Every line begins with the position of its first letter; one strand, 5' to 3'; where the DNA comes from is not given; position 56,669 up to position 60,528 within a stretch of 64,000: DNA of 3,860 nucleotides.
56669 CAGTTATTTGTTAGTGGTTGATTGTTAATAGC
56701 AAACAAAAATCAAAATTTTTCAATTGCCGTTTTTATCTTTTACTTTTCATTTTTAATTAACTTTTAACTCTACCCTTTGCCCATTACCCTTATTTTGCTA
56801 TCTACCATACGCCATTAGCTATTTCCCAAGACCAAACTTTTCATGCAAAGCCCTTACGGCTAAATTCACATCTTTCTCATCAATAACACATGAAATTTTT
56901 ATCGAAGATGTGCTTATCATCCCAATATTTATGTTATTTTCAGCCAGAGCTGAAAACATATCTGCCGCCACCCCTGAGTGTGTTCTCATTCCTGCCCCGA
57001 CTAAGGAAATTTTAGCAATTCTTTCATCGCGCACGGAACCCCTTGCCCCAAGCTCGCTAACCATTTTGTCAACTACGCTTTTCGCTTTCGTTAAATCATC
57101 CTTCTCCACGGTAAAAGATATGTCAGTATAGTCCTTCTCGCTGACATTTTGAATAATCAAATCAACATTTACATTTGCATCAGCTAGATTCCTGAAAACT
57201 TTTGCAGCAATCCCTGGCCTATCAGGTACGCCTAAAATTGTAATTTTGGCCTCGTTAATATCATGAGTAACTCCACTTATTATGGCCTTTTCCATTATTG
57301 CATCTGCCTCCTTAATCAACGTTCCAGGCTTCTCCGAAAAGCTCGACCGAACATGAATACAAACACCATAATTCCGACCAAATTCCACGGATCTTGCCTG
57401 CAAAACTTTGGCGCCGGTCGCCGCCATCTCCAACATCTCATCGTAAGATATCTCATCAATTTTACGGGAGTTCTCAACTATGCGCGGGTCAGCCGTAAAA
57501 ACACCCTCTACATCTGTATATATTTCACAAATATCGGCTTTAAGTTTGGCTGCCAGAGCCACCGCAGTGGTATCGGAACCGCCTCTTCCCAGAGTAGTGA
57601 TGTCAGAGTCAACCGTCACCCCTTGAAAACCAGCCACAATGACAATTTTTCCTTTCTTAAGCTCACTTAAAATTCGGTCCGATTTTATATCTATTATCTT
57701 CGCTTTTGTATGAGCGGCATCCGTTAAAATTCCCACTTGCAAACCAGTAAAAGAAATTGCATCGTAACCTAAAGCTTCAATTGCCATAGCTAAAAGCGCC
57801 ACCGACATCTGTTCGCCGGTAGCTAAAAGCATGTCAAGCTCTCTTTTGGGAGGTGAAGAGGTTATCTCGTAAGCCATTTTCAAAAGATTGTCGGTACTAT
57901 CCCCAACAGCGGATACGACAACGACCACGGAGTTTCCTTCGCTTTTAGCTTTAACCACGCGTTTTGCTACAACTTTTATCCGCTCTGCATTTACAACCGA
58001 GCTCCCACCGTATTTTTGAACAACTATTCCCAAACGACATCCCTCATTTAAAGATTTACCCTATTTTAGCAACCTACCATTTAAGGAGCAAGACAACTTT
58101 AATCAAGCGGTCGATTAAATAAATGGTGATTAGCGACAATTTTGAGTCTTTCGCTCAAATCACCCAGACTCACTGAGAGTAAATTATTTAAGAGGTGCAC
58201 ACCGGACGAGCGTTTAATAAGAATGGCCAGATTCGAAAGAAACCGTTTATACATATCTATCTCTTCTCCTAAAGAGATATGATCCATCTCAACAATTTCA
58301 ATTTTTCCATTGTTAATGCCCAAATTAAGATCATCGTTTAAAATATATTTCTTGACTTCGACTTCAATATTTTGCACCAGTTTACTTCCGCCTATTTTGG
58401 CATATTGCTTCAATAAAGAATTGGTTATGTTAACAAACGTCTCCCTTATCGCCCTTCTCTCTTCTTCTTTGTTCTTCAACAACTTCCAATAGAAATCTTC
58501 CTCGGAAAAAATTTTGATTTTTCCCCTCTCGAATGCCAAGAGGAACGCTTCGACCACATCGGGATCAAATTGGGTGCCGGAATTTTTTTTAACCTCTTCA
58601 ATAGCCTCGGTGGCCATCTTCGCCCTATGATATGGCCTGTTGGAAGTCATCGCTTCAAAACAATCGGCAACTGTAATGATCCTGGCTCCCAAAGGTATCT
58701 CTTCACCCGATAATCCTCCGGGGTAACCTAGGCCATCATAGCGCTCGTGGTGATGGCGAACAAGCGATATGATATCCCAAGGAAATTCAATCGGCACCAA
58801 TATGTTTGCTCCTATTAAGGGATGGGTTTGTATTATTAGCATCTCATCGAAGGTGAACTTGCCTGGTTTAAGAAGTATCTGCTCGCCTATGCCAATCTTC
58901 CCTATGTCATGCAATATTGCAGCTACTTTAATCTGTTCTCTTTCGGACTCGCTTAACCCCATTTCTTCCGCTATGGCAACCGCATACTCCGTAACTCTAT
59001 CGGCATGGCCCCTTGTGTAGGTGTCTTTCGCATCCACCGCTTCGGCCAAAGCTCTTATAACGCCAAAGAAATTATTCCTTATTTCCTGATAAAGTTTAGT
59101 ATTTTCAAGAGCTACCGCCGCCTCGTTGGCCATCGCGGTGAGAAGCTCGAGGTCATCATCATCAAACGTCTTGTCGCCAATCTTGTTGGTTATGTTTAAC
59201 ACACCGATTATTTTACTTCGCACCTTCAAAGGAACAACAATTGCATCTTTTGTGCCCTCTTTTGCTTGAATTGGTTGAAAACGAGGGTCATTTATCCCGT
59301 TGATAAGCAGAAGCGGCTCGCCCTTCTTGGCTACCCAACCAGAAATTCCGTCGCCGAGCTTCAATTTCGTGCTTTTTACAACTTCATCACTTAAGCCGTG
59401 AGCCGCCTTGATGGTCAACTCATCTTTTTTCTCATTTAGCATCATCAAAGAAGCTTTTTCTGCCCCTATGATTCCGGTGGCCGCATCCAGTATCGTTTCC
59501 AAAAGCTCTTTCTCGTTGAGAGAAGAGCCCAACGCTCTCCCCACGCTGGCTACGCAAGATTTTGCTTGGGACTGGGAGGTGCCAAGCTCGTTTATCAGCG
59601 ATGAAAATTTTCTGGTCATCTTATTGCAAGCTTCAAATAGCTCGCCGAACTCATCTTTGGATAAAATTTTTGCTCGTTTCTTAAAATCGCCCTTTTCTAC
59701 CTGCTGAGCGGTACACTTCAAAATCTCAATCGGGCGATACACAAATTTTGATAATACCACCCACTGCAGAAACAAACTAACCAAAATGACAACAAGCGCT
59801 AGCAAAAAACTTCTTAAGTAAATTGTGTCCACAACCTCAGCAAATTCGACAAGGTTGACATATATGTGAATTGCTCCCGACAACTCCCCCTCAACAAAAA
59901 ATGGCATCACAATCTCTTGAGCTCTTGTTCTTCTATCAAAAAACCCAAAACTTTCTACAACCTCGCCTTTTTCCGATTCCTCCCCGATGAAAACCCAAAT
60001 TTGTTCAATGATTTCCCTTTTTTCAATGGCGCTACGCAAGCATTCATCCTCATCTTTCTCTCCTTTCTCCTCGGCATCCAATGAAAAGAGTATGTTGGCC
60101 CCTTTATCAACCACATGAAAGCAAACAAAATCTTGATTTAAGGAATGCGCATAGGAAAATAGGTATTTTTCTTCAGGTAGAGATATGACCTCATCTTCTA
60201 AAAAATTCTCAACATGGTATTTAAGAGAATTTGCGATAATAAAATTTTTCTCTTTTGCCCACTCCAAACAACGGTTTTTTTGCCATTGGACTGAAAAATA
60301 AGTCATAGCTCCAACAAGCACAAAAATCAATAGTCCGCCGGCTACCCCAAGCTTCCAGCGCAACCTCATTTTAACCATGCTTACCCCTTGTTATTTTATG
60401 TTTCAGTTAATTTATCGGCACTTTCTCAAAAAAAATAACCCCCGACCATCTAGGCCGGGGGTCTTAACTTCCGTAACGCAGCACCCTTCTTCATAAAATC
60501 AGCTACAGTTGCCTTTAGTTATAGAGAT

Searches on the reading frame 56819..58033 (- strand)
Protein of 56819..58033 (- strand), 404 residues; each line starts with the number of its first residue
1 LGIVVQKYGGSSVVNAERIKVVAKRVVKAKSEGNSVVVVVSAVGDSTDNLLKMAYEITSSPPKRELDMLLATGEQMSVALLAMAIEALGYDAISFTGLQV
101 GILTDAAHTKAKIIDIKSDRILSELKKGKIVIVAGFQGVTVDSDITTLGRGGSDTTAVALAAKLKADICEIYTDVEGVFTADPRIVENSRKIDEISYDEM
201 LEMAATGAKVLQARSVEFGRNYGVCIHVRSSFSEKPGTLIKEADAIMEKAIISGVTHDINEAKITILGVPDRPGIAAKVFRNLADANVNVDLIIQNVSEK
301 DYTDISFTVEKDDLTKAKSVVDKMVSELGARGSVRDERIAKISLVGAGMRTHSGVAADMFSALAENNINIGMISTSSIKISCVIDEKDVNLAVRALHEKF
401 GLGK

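Call 10: search_protein_families(library=pfam, proteins=[window:56819-58033:-])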
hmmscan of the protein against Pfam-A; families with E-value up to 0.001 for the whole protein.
window:56819-58033:- (404 aa): 5 families
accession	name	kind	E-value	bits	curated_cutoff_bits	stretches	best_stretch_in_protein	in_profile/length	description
PF00696.33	AA_kinase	-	1.1e-49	169.7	24.9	1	3-229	2-233/234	Amino acid kinase family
PF22468.2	ACT_9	-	7.1e-42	141.4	27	2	342-400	1-61/61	ACT domain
PF13840.12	ACT_7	-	4.3e-24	84.6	27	1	336-398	3-65/65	ACT domain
PF01842.31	ACT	-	3.6e-20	71.8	27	2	266-320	4-60/66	ACT domain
PF13291.12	ACT_4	-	0.00076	20.5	27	0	262-324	7-69/80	ACT domain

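Call 35: find_encoding_contigs(protein=window:56819-58033:-, flank=10000, max_places=6)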
Protein window:56819-58033:- (404 aa): 3 contigs read that carry it; 3 places shown.
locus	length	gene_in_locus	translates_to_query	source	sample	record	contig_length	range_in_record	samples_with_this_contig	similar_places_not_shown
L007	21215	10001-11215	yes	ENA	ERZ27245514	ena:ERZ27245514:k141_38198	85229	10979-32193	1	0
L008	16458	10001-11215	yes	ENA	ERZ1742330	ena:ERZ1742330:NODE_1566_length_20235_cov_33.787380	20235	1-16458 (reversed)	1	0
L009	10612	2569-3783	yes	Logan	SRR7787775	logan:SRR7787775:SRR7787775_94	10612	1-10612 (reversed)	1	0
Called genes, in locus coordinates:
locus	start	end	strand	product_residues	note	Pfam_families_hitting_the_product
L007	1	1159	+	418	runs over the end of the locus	PF07690:MFS_1, PF12832:MFS_1_like, PF00083:Sugar_tr (weak), PF07690:MFS_1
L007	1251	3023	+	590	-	PF03215:Rad17 (weak), PF05496:RuvB_N (weak), PF13177:DNA_pol3_delta2, PF00004:AAA, PF13401:AAA_22 (weak), PF22608:DNAX_ATPase_lid, PF12169:DNA_pol3_gamma3, PF20964:DnaX_C, +2 more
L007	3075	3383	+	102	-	PF02575:YbaB_DNA_bd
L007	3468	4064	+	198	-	PF21176:RecR_HhH, PF02132:RecR_ZnF, PF01751:Toprim, PF13662:Toprim_4, PF21175:RecR_C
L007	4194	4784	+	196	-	PF01558:POR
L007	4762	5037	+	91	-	PF13187:Fer4_9 (faint), PF00037:Fer4 (weak), PF12837:Fer4_6 (weak), PF13237:Fer4_10 (weak), PF14697:Fer4_21, PF12838:Fer4_7 (weak), PF00037:Fer4, PF12837:Fer4_6 (weak), +1 more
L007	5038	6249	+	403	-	PF01855:POR_N, PF17147:PFOR_II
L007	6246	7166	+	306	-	PF02775:TPP_enzyme_C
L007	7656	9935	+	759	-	PF01590:GAF, PF13185:GAF_2, PF13492:GAF_3, PF13487:HD_5, PF01966:HD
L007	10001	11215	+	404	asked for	PF00696:AA_kinase, PF01842:ACT, PF22468:ACT_9, PF13840:ACT_7, PF01842:ACT (weak), PF22468:ACT_9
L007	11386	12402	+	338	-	PF01118:Semialdhyde_dh, PF02774:Semialdhyde_dhC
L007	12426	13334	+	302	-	PF01545:Cation_efflux, PF16916:ZT_dimer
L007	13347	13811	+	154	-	PF02481:DNA_processg_A (faint), PF18306:LDcluster4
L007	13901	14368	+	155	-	PF04073:tRNA_edit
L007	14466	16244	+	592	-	PF00037:Fer4 (faint), PF13187:Fer4_9 (weak), PF13484:Fer4_16 (faint), PF02906:Fe_hyd_lg_C, PF04060:FeS (weak), PF00990:GGDEF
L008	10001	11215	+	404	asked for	PF00696:AA_kinase, PF01842:ACT, PF22468:ACT_9, PF13840:ACT_7, PF01842:ACT (weak), PF22468:ACT_9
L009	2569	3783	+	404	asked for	PF00696:AA_kinase, PF01842:ACT, PF22468:ACT_9, PF13840:ACT_7, PF01842:ACT (weak), PF22468:ACT_9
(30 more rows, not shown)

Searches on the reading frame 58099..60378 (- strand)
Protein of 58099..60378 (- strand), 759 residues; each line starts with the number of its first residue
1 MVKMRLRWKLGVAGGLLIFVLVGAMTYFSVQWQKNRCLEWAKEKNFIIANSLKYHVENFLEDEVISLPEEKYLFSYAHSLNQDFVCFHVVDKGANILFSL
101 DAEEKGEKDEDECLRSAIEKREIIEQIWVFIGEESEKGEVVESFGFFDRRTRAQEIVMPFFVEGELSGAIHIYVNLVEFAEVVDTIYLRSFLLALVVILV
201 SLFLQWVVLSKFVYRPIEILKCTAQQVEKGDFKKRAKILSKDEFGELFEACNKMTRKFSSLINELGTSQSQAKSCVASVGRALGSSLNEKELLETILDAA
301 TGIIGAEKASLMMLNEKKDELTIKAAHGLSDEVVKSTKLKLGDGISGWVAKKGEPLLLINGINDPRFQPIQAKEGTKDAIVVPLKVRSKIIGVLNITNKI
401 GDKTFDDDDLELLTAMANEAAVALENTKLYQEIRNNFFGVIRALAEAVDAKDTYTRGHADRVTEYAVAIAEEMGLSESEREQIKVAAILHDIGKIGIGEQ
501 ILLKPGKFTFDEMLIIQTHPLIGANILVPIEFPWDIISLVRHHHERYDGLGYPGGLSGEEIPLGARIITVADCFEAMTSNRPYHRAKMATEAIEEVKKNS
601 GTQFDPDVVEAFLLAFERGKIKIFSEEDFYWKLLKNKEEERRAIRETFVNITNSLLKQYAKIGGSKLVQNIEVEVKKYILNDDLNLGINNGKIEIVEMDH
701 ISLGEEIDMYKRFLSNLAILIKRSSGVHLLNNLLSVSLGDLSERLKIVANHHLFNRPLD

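Call 10: search_protein_families(library=pfam, proteins=[window:58099-60378:-])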
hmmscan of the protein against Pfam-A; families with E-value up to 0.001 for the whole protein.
window:58099-60378:- (759 aa): 6 families
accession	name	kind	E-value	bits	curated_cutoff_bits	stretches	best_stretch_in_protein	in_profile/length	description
PF13487.12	HD_5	-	8.4e-39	133.5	27.2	1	444-608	3-170/170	HD domain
PF01966.28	HD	-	2.7e-23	82.9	22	1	457-577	3-116/116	HD domain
PF13185.12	GAF_2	-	5.6e-20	72.4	28.6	1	287-425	2-136/136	GAF domain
PF01590.32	GAF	-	2.6e-18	67.3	22.4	1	290-424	3-133/133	GAF domain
PF13492.12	GAF_3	-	1.8e-14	54.7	27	1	290-426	3-129/129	GAF domain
PF00672.30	HAMP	-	4.1e-05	24.3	25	1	215-254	8-47/53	HAMP domain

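Call 15: find_encoding_contigs(protein=window:58099-60378:-, flank=10000, max_places=10)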
Protein window:58099-60378:- (759 aa): no gene with exactly this product is on record in the collection.

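Call 17: find_related_loci(query=window:58099-60378:-, collection=genome_contigs, flank=6000)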
Query window:58099-60378:- (759 aa) in genome_contigs; peptide patterns used: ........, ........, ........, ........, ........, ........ (x = any residue, [..] = any of these).
88 stretches matched a pattern; 2 encode a relative of the query (tblastn E <= 1e-3); 2 distinct loci.
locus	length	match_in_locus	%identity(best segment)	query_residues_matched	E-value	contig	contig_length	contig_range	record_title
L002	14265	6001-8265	70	1-755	0e+0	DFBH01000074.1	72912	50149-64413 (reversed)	MAG TPA_asm: Candidatus Oleimmundimicrobium americanum isolate UBA3085 UBA3085_contig_20399, whole genome shotgun sequen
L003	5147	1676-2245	29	407-612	1e-17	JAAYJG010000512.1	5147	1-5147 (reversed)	MAG: Ruminiclostridium sp. isolate AS10tlH2TH_247 348946_AS10, whole genome shotgun sequence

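Call 29: find_homologous_proteins(query=window:58099-60378:-, max_evalue=1e-50)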
Query window:58099-60378:- (759 aa): 367 proteins with E <= 1e-50 among 8000 candidates; the best 120 are listed.
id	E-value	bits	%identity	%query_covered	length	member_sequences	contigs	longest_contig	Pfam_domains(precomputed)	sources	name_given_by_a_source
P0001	0.0e+0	1677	100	100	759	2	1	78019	PF13185.13,PF13487.13,PF01966.29,PF01590.33,PF13492.13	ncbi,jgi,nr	ncbi:MAG TPA: HD domain-containing protein [Actinobacteria bacterium]|nr:HD domain-containing protei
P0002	0.0e+0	1178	70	99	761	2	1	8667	PF00672.31,PF13185.13,PF13487.13,PF01966.29,PF01590.33,PF13492.13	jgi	-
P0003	5.7e-235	800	50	99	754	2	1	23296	PF00672.31,PF13185.13,PF13487.13,PF01966.29,PF01590.33,PF13492.13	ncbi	-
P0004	1.1e-166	574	40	45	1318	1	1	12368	PF13185.13,PF13487.13,PF01966.29,PF01590.33,PF13492.13,PF11849.15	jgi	-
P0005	9.3e-166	571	40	45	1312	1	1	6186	PF13185.13,PF13487.13,PF01966.29,PF01590.33,PF13492.13,PF11849.15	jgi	-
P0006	2.6e-165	570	55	64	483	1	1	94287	PF00672.31,PF13185.13,PF01590.33,PF13492.13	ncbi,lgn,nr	ncbi:MAG: GAF domain-containing protein [Actinomycetota bacterium]|nr:GAF domain-containing protein 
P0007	1.3e-148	515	43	45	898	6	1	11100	PF13185.13,PF13487.13,PF01966.29,PF01590.33,PF10114.16,PF13492.13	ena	-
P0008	4.6e-148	513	46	48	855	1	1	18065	PF13185.13,PF13487.13,PF01966.29,PF01590.33,PF13492.13,PF11849.15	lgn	-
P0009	5.4e-133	463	44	45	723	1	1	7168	PF08668.19,PF13185.13,PF13487.13,PF01966.29,PF01590.33,PF13492.13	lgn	-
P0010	1.4e-125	438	45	44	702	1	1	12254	PF13185.13,PF13487.13,PF01966.29,PF01590.33,PF13492.13,PF11849.15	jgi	jgi:putative nucleotidyltransferase with HDIG domain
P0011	2.8e-122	428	41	47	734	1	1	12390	PF08668.19,PF13185.13,PF13487.13,PF01966.29,PF01590.33,PF13492.13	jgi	jgi:HD-GYP domain-containing protein (c-di-GMP phosphodiesterase class II)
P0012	3.1e-122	427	45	45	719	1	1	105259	PF13185.13,PF13487.13,PF01966.29,PF01590.33,PF13492.13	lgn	-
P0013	5.6e-122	427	44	48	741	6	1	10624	PF13185.13,PF13487.13,PF01966.29,PF01590.33,PF13492.13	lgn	-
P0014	1.2e-121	425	44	47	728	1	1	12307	PF13185.13,PF13487.13,PF01966.29,PF01590.33,PF13492.13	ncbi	ncbi:MAG: GAF domain-containing protein [Candidatus Eremiobacterota bacterium]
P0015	2.4e-121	425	45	47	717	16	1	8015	PF13185.13,PF13487.13,PF01966.29,PF01590.33,PF13492.13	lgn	-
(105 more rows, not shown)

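Call 30: find_encoding_contigs(protein=P0002, flank=6000, max_places=4)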
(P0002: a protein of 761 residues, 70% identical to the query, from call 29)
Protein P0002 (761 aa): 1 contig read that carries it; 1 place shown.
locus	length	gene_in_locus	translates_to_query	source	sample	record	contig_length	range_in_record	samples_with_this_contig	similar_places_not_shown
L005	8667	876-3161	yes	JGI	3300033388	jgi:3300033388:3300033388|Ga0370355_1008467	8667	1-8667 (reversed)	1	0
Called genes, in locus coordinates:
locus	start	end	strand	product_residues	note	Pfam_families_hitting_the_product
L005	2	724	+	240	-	?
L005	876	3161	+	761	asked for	PF00672:HAMP (weak), PF13185:GAF_2, PF01590:GAF, PF13492:GAF_3, PF13487:HD_5, PF01966:HD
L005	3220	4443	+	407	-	PF00696:AA_kinase, PF01842:ACT, PF22468:ACT_9, PF01842:ACT (weak), PF13840:ACT_7, PF22468:ACT_9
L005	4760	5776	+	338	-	PF01118:Semialdhyde_dh, PF02774:Semialdhyde_dhC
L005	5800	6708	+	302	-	PF01545:Cation_efflux, PF16916:ZT_dimer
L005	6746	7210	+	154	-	PF02481:DNA_processg_A (weak), PF18306:LDcluster4, PF03641:Lysine_decarbox (weak)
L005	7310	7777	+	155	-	PF04073:tRNA_edit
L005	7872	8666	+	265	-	?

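Call 31: find_encoding_contigs(protein=P0003, flank=6000, max_places=4)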
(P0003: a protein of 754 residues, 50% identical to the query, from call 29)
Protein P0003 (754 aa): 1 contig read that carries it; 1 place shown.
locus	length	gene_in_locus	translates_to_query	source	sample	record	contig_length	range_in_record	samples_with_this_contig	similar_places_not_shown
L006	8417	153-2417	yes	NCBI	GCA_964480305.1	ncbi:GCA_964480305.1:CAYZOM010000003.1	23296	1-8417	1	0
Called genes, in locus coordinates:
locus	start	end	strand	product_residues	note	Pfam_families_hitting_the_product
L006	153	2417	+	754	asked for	PF00672:HAMP, PF01590:GAF, PF13185:GAF_2, PF13492:GAF_3, PF13487:HD_5, PF01966:HD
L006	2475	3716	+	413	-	PF00696:AA_kinase, PF22629:ACT_AHAS_ss (faint), PF01842:ACT, PF22468:ACT_9, PF13840:ACT_7, PF01842:ACT, PF22468:ACT_9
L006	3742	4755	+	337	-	PF01118:Semialdhyde_dh, PF02774:Semialdhyde_dhC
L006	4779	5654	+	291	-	PF01545:Cation_efflux, PF16916:ZT_dimer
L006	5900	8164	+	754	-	PF00270:DEAD, PF04851:ResIII (weak), PF00271:Helicase_C, PF22982:WHD_HRQ1, PF09369:MZB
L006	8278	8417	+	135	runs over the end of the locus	PF00575:S1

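Call 32: find_encoding_contigs(protein=P0001, flank=10000, max_places=4)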
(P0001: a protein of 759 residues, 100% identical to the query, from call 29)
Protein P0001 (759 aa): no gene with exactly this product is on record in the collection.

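Call 45: find_encoding_contigs(protein=P0006, flank=5000, max_places=3)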
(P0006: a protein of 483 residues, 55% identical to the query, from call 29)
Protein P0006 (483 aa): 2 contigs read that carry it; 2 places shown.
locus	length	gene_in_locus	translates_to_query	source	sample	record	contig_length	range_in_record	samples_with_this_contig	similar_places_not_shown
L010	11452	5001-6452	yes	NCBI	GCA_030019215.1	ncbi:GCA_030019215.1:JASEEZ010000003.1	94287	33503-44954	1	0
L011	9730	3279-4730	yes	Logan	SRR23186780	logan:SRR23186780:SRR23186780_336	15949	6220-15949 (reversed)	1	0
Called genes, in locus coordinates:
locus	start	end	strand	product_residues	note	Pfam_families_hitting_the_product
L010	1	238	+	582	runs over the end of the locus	PF05496:RuvB_N (faint), PF06068:TIP49 (faint), PF13177:DNA_pol3_delta2, PF00004:AAA, PF07728:AAA_5 (faint), PF22608:DNAX_ATPase_lid, PF12169:DNA_pol3_gamma3, PF20964:DnaX_C, +1 more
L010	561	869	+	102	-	PF02575:YbaB_DNA_bd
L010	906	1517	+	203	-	PF21176:RecR_HhH, PF02132:RecR_ZnF, PF01751:Toprim, PF13662:Toprim_4, PF21175:RecR_C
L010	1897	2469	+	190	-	PF01558:POR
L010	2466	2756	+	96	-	PF13187:Fer4_9 (faint), PF12797:Fer4_2 (faint), PF13237:Fer4_10 (faint), PF14697:Fer4_21, PF12838:Fer4_7 (weak), PF13484:Fer4_16 (faint), PF12837:Fer4_6 (weak), PF00037:Fer4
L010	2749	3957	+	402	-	PF01855:POR_N, PF17147:PFOR_II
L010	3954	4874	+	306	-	PF02775:TPP_enzyme_C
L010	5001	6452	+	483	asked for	PF00672:HAMP, PF13185:GAF_2, PF01590:GAF, PF13492:GAF_3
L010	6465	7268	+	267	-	PF01966:HD, PF13487:HD_5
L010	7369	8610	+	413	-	PF00696:AA_kinase, PF22629:ACT_AHAS_ss (faint), PF01842:ACT, PF13291:ACT_4 (faint), PF22468:ACT_9, PF13840:ACT_7, PF01842:ACT, PF22468:ACT_9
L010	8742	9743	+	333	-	PF01118:Semialdhyde_dh, PF02774:Semialdhyde_dhC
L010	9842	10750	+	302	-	PF01545:Cation_efflux, PF16916:ZT_dimer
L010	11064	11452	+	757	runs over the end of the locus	PF00270:DEAD, PF00271:Helicase_C (weak), PF22982:WHD_HRQ1, PF09369:MZB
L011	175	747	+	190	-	PF01558:POR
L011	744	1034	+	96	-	PF13187:Fer4_9 (faint), PF12797:Fer4_2 (faint), PF13237:Fer4_10 (faint), PF14697:Fer4_21, PF12838:Fer4_7 (weak), PF13484:Fer4_16 (faint), PF12837:Fer4_6 (weak), PF00037:Fer4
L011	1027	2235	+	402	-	PF01855:POR_N, PF17147:PFOR_II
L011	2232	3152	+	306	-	PF02775:TPP_enzyme_C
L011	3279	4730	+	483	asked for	PF00672:HAMP, PF13185:GAF_2, PF01590:GAF, PF13492:GAF_3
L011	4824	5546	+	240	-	PF01966:HD, PF13487:HD_5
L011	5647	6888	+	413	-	PF00696:AA_kinase, PF22629:ACT_AHAS_ss (faint), PF01842:ACT, PF13291:ACT_4 (faint), PF22468:ACT_9, PF13840:ACT_7, PF01842:ACT, PF22468:ACT_9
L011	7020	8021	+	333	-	PF01118:Semialdhyde_dh, PF02774:Semialdhyde_dhC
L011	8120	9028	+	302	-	PF01545:Cation_efflux, PF16916:ZT_dimer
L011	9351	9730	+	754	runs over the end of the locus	PF00270:DEAD, PF00271:Helicase_C (weak), PF22982:WHD_HRQ1, PF09369:MZB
